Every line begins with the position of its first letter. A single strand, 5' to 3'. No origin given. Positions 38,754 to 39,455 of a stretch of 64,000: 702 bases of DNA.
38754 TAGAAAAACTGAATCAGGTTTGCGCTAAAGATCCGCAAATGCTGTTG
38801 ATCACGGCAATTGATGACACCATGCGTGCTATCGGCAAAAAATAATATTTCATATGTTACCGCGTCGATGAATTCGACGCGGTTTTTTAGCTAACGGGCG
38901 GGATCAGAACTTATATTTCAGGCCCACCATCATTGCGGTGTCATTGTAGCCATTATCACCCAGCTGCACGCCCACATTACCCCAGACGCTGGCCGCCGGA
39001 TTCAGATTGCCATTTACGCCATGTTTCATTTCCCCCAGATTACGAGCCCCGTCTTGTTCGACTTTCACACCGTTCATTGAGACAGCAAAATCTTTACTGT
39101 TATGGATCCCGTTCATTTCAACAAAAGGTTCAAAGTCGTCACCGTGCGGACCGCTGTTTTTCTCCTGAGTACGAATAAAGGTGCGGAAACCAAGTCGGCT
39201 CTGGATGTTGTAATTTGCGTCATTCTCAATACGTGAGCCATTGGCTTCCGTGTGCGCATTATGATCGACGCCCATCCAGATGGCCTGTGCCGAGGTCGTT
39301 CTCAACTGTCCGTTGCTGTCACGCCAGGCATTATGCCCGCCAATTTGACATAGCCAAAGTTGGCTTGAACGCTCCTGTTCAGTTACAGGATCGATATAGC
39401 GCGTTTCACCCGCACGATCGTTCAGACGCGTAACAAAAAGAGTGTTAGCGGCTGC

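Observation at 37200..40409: Two decayed autotransporter loci flanking ymgG-ymgD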

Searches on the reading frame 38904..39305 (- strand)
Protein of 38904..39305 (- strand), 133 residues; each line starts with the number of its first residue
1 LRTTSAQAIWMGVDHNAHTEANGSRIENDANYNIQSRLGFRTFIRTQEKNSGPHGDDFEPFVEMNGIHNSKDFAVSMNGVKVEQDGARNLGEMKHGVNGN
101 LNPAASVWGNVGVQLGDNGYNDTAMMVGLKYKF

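Call 6: search_protein_families(library=ncbifam, proteins=[window:38904-39305:-], max_evalue=1)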
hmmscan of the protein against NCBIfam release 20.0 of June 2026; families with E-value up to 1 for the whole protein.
window:38904-39305:- (133 aa): 6 families
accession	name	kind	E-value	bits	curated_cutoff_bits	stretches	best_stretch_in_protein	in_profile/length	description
NF011422.0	PRK14849.1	exception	1.5e-37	128.4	2335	1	5-132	1678-1805/1806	ECSE_1600 family autotransporter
NF011841.0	PRK15313.1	equivalog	4.1e-31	107.7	1297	1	5-133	827-955/955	intestinal colonization autotransporter adhesin MisL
NF033176.1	auto_AIDA-I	exception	4e-24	84.2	1200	1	6-133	1160-1287/1287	autotransporter adhesin AIDA-I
TIGR01414.1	autotrans_barl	domain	4.6e-23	81.9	16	1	6-133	307-432/432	autotransporter outer membrane beta-barrel domain-containing protein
NF007285.1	PRK09752.1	equivalog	6.1e-11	40.8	1459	1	5-132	1130-1249/1250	AIDA-I family autotransporter adhesin YfaL/EhaC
NF011847.1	PRK15319.1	equivalog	5.7e-10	37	2249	1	3-132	1924-2049/2050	fibronectin-binding autotransporter adhesin ShdA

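Call 21: search_protein_families(library=pfam, proteins=[window:38907-39305:-], max_evalue=0.01)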
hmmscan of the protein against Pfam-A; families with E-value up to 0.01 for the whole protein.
window:38907-39305:- (133 aa): 1 family
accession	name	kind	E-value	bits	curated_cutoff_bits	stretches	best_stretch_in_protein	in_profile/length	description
PF03797.25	Autotransporter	-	4.9e-09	36.7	26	1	5-111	139-254/255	Autotransporter beta-domain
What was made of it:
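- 38904..39539 (-): Residual open frame of ~211 codons: linker codons 552-628 fused to barrel codons 760-887, ending in KYKF. It has no signal peptide and only half a barrel. PF03797 matches profile positions 139-254 only (call 21).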
